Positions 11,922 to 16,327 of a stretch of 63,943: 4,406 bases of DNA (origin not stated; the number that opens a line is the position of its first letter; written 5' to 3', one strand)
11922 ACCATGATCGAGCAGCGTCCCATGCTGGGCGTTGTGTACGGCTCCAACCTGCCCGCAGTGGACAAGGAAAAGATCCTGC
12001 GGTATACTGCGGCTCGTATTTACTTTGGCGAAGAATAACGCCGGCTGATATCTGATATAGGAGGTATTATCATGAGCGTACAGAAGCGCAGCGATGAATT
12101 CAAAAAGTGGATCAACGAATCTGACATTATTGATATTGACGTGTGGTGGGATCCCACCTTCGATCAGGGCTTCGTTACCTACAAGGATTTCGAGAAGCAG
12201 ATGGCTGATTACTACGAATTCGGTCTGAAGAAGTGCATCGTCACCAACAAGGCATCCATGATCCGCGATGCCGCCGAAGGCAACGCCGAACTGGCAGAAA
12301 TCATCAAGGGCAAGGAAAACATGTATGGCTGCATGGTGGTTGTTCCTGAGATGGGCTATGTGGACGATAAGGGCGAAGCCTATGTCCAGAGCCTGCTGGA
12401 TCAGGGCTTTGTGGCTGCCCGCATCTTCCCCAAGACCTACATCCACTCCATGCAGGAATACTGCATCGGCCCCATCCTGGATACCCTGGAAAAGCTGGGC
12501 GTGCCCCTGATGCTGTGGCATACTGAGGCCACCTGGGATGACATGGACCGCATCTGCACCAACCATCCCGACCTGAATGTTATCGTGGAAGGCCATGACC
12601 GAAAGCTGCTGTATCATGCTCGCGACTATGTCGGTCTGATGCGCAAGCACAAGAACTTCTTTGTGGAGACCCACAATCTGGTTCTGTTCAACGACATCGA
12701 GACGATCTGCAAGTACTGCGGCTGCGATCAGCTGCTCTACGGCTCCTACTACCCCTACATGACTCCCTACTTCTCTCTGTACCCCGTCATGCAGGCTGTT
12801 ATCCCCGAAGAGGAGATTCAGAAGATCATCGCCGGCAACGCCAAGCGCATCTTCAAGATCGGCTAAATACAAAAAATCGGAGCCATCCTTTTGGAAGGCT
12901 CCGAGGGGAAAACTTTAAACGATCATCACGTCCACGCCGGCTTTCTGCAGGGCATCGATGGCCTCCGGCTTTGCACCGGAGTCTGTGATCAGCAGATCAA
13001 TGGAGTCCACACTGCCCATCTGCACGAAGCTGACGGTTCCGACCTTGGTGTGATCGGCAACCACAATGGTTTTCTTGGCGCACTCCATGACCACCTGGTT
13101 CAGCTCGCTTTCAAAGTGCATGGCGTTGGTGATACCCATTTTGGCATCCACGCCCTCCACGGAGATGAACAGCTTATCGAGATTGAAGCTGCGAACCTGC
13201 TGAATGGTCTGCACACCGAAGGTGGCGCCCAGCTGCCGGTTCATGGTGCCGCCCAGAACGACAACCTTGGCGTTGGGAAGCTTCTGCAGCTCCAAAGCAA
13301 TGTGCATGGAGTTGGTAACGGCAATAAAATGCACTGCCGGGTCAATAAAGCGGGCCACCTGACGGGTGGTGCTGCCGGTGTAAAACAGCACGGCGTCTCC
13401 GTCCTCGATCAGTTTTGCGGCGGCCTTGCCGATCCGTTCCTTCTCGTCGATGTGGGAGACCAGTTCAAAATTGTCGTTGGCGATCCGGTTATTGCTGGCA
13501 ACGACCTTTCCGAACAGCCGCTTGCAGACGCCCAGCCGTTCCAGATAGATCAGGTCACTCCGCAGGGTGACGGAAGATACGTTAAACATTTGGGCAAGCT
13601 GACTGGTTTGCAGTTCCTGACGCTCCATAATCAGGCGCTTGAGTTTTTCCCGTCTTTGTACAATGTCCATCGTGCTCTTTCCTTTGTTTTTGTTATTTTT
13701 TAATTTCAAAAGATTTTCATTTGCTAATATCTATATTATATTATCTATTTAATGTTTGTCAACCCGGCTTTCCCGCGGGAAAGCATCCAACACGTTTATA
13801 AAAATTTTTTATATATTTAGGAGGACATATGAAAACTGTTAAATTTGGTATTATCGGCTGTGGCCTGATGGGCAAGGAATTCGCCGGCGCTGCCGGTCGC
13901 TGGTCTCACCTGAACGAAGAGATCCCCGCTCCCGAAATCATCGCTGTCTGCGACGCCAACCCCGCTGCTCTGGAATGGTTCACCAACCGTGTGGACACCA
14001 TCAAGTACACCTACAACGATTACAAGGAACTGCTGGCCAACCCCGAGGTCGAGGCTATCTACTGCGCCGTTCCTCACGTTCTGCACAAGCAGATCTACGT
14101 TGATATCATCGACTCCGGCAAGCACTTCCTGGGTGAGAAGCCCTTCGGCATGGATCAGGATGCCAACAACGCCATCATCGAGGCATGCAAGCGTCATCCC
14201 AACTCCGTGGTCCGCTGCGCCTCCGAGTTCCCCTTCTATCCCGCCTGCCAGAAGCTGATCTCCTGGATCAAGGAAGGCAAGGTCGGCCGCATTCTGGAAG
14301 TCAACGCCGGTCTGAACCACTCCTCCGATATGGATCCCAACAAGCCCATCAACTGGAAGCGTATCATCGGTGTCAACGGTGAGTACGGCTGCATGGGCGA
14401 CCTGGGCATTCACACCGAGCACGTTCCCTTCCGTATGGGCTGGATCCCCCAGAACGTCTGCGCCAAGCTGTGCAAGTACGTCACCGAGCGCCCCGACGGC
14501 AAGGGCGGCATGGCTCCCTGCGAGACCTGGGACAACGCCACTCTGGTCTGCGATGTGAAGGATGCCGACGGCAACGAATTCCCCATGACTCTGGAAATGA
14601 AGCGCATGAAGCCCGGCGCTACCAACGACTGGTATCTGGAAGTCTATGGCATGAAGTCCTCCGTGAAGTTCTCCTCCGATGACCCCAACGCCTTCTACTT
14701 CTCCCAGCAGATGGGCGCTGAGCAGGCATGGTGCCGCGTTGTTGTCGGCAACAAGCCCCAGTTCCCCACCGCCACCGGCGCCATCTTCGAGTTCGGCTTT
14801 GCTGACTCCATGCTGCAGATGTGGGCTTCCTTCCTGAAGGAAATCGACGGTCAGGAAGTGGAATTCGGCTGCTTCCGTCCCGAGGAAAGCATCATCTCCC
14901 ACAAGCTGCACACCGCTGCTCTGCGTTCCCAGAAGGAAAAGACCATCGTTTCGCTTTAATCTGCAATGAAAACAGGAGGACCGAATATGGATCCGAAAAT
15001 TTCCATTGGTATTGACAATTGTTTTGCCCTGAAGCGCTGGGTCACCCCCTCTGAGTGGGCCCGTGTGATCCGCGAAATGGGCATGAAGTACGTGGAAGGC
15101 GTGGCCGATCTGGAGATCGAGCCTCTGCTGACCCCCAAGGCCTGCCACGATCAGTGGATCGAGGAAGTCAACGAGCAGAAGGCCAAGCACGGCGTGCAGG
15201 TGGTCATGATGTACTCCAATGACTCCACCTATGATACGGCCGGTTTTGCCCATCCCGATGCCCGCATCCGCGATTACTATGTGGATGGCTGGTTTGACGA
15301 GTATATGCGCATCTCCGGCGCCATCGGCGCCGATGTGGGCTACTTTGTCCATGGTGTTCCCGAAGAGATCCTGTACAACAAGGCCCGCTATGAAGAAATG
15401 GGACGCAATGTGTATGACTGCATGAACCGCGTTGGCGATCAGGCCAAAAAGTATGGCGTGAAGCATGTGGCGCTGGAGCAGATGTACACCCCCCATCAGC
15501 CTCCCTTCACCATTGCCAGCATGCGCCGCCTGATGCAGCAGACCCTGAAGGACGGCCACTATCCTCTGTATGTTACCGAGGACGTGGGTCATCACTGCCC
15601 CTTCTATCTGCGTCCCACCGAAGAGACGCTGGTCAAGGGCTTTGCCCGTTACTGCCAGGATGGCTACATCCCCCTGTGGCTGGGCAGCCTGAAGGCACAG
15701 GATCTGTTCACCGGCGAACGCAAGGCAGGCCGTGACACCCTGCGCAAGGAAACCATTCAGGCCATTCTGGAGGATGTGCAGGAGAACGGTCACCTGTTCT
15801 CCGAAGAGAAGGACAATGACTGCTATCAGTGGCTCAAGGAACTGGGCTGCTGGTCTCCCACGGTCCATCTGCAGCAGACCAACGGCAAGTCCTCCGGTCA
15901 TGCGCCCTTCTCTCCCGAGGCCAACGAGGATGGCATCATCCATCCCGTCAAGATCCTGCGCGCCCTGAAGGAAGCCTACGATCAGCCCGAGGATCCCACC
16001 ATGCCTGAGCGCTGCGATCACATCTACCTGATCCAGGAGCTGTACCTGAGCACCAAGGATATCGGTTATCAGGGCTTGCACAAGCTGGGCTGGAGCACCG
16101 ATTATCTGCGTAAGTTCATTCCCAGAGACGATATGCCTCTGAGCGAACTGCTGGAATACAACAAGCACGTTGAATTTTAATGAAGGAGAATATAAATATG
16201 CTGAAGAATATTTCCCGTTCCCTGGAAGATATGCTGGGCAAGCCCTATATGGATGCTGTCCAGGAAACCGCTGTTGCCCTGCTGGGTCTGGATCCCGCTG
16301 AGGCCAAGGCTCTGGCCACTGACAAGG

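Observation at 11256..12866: Recurrent two-gene cassette: catalytic amidohydrolase-2 protein plus a partner that has lost the catalytic residues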

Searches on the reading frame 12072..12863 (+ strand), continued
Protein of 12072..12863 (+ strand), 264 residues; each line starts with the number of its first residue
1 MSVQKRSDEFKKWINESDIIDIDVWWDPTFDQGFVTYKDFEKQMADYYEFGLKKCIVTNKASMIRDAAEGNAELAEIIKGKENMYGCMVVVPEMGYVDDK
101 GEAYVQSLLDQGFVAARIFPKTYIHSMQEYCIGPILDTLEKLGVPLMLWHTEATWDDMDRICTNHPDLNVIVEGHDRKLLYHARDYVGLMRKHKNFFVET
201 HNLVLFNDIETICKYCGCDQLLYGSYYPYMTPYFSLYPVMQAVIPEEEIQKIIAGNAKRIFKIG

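Call 74: find_encoding_contigs(protein=P0026, flank=10000, max_places=2)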
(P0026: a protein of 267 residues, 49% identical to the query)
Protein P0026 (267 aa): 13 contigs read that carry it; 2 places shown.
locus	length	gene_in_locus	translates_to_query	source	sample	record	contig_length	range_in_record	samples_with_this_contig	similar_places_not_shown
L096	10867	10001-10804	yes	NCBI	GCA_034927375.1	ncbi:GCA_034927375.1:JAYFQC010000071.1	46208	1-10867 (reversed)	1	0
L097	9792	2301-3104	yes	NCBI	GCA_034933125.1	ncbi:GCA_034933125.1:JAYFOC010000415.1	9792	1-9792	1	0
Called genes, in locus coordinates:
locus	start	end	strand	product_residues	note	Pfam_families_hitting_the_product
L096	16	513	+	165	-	PF01894:YjbQ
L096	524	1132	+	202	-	PF13580:SIS_2 (faint), PF01380:SIS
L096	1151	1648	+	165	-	PF01894:YjbQ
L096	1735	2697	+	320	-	PF00532:Peripla_BP_1 (weak), PF13407:Peripla_BP_4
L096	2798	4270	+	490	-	PF00005:ABC_tran, PF13304:AAA_21 (faint), PF00005:ABC_tran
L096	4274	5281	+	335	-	PF02653:BPD_transp_2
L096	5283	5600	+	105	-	PF05336:rhaM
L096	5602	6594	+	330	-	PF01261:AP_endonuc_2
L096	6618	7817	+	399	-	PF01261:AP_endonuc_2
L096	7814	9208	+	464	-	PF02782:FGGY_C (weak)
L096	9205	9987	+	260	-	PF04909:Amidohydro_2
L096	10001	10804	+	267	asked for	PF04909:Amidohydro_2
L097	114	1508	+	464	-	PF02782:FGGY_C (weak)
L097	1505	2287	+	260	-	PF04909:Amidohydro_2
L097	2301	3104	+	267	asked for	PF04909:Amidohydro_2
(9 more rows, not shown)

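Call 79: search_protein_families(library=pfam, alignment_id=A3, max_evalue=0.00001)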
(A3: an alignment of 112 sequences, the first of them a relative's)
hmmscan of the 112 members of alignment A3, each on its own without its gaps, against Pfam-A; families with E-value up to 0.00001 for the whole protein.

A. member 1, L001:2695-3402:+ (236 aa): 6 families
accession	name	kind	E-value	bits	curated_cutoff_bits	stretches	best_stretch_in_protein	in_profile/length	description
PF08242.18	Methyltransf_12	-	6.5e-14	52.9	30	1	56-148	1-97/98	Methyltransferase domain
PF13649.12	Methyltransf_25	-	2.4e-13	51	27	1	55-147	1-97/97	Methyltransferase domain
PF13489.12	Methyltransf_23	-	1e-11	45.3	27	1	46-211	16-163/164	Methyltransferase domain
PF08241.18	Methyltransf_11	-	9.3e-11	42.7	21.2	1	56-151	1-95/95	Methyltransferase domain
PF03848.20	TehB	-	1.8e-10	41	20.4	1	35-155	14-136/193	Tellurite resistance protein TehB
PF13847.12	Methyltransf_31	-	1.3e-07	31.8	27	1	52-157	4-114/145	Methyltransferase domain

B. families by the number of members that match (of 112 scanned): 83 families (the first 25 are shown)
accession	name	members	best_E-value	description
PF01261.30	AP_endonuc_2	4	5.7e-46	Xylose isomerase-like TIM barrel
PF01041.23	DegT_DnrJ_EryC1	3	2.7e-83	DegT/DnrJ/EryC1/StrS aminotransferase family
PF07690.21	MFS_1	2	3.6e-55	Major Facilitator Superfamily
PF13472.12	Lipase_GDSL_2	2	1.8e-25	GDSL-like Lipase/Acylhydrolase family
PF00657.28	Lipase_GDSL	2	7.3e-20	GDSL-like Lipase/Acylhydrolase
PF00528.27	BPD_transp_1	2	4.2e-17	Binding-protein-dependent transport system inner membrane component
PF01966.28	HD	2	2.6e-15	HD domain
PF00149.33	Metallophos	2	2.9e-13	Calcineurin-like phosphoesterase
PF02952.23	Fucose_iso_C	2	9.4e-12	L-fucose isomerase, C-terminal domain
PF00583.31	Acetyltransf_1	2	5.5e-10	Acetyltransferase (GNAT) family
PF13302.13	Acetyltransf_3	2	3.5e-09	Acetyltransferase (GNAT) domain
PF00873.25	ACR_tran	1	7.4e-171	AcrB/AcrD/AcrF family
PF00815.25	Histidinol_dh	1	1.5e-140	Histidinol dehydrogenase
PF01262.27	AlaDh_PNT_C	1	1.1e-83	Alanine dehydrogenase/PNT, C-terminal domain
PF12917.13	YfbR-like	1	8.5e-74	5'-deoxynucleotidase YfbR-like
PF04909.20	Amidohydro_2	1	7.1e-42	Amidohydrolase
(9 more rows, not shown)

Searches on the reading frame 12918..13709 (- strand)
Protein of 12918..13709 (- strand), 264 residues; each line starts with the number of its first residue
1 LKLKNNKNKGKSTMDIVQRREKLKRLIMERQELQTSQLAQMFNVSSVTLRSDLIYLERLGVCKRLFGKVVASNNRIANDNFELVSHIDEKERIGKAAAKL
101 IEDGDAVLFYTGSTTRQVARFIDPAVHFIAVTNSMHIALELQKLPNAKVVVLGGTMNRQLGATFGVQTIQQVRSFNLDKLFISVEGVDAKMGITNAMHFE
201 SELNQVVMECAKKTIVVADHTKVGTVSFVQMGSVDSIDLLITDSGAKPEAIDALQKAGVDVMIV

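Call 9: search_protein_families(library=pfam, proteins=[window:12918-13709:-], max_evalue=0.001)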
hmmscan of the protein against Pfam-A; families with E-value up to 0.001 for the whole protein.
window:12918-13709:- (264 aa): 3 families
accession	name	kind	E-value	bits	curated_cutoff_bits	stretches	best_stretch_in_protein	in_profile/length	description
PF00455.28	DeoRC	-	1.1e-45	155.9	31.8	1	86-244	2-160/160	DeoR C terminal sensor domain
PF08220.18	HTH_DeoR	-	6.6e-10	39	21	1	19-71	1-53/57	DeoR-like helix-turn-helix domain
PF08279.18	HTH_11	-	2.9e-05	24.3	25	1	20-61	3-44/55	HTH domain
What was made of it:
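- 12915..13709 (-): DeoR-family regulator, divergent from the downstream operon. PF00455 and PF08220 (call 9).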

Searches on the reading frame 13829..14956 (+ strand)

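Call 9: search_protein_families(library=pfam, proteins=[window:13829-14956:+], max_evalue=0.001)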
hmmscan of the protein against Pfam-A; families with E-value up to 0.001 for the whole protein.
window:13829-14956:+ (376 aa): 2 families
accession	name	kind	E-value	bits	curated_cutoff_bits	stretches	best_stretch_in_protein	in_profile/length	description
PF01408.29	GFO_IDH_MocA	-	2.6e-16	60.9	24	1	5-126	2-115/120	Oxidoreductase family, NAD-binding Rossmann fold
PF22725.1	GFO_IDH_MocA_C3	-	4.3e-05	23.9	27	1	141-279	2-123/124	GFO/IDH/MocA C-terminal domain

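Call 19: search_protein_families(library=ncbifam, proteins=[window:13829-14956:+], max_evalue=0.001)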
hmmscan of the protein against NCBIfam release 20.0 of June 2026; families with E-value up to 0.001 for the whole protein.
window:13829-14956:+ (376 aa): 7 families
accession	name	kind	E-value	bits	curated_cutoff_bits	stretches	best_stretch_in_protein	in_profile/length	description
NF052479.1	LevoglcsnDh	equivalog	2.2e-23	82.6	650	1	1-282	1-290/386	levoglucosan dehydrogenase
NF040723.1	UDP-GlcNAcDh_Arch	equivalog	4e-20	72.6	450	1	5-160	2-146/302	UDP-N-acetylglucosamine 3-dehydrogenase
TIGR04380.1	myo_inos_iolG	equivalog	1.1e-16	60.6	355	1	4-220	2-202/330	inositol 2-dehydrogenase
NF052679.1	InsChiInosDhIolG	equivalog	2e-11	43.5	540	1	3-160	2-153/343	bifunctional inositol 2-dehydrogenase/D-chiro-inositol 1-dehydrogenase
NF041392.1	XylDh_Gfo6_Halo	equivalog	5.2e-09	35.4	350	1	3-195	16-203/350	D-xylose 1-dehydrogenase Gfo6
NF058561.1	BT_2158_fam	equivalog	1.2e-05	24.1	750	1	30-162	52-184/487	glycoside 3-dehydrogenase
NF058563.1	BT_2159_fam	equivalog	0.00034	19.7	650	1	4-154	1-142/350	disaccharide 3-dehydrogenase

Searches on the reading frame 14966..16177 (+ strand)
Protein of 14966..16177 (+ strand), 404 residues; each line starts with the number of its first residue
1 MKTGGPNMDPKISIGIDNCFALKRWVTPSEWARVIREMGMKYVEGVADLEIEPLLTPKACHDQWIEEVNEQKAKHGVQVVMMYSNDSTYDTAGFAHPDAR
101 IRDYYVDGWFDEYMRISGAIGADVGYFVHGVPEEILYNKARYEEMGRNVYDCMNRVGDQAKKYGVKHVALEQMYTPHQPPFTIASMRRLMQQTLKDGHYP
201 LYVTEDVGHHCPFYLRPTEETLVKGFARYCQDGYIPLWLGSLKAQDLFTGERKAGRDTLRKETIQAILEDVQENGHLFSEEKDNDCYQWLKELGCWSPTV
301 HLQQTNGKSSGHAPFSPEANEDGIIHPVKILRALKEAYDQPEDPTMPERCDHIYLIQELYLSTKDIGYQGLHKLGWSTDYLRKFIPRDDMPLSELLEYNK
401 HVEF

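Call 9: search_protein_families(library=pfam, proteins=[window:14966-16177:+], max_evalue=0.001)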
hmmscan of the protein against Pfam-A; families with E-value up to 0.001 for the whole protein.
window:14966-16177:+ (404 aa): 1 family
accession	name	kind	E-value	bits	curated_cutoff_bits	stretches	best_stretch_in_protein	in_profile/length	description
PF01261.30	AP_endonuc_2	-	1.5e-11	44.9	31.1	1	34-193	3-148/249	Xylose isomerase-like TIM barrel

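Call 19: search_protein_families(library=ncbifam, proteins=[window:14966-16177:+], max_evalue=0.001)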
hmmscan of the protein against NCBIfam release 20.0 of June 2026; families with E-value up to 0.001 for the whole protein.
window:14966-16177:+ (404 aa): 0 families
